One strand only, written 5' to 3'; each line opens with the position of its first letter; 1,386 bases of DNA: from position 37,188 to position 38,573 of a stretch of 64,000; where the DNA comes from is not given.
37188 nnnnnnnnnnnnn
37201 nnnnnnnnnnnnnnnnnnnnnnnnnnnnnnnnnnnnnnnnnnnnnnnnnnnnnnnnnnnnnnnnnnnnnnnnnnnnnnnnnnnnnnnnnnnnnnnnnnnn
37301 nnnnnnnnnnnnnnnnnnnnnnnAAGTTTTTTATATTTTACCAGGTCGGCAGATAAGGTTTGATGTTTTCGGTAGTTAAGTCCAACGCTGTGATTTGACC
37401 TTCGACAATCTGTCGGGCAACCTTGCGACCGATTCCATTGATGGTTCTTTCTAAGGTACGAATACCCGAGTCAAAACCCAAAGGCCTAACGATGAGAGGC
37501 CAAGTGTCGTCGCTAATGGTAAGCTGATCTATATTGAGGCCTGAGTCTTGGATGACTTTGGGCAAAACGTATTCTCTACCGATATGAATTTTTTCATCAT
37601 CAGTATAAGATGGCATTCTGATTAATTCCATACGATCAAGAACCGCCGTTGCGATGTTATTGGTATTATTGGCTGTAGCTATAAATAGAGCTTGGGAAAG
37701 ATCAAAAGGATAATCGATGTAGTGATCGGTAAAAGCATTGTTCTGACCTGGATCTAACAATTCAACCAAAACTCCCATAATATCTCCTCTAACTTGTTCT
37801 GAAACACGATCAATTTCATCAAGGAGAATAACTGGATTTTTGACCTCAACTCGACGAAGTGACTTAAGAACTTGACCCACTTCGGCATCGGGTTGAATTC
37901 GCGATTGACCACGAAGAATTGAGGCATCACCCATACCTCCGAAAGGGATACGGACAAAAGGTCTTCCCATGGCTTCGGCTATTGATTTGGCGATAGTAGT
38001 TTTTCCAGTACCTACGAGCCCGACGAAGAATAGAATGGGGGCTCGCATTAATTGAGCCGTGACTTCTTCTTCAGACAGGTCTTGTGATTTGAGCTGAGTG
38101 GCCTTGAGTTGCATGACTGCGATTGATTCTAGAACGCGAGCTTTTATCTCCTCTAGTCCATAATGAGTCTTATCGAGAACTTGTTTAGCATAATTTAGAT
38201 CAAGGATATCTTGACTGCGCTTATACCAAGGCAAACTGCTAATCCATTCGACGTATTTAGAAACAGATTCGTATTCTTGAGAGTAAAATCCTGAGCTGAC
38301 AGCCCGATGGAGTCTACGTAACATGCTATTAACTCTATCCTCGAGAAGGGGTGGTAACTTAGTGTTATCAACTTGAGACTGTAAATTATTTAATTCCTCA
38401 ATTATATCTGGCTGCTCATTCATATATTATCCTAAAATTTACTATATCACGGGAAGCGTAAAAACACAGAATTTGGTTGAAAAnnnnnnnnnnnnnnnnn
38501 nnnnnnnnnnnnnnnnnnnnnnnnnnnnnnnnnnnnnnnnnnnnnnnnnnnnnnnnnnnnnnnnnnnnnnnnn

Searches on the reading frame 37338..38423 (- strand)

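Call 64: search_protein_families(library=pfam, proteins=[window:37338-38423:-], max_evalue=0.001)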
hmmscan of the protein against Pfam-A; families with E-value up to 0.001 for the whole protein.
window:37338-38423:- (361 aa): 5 families
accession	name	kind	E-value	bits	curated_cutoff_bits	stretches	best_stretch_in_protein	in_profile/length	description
PF00004.35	AAA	-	4.9e-18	66.3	21.2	1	132-268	2-126/131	ATPase family associated with various cellular activities (AAA)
PF22667.2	Lon_lid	-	9.5e-10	38.4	27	1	293-343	2-52/57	Lon protease AAA+ ATPase lid domain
PF07728.20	AAA_5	-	3.8e-08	33.9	22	1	131-264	2-138/139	AAA domain (dynein-related subfamily)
PF07724.20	AAA_2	-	1.1e-05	26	27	1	132-255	7-127/166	AAA domain (Cdc48 subfamily)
PF13401.12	AAA_22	-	3.3e-05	24.7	27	0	127-224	4-109/130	AAA domain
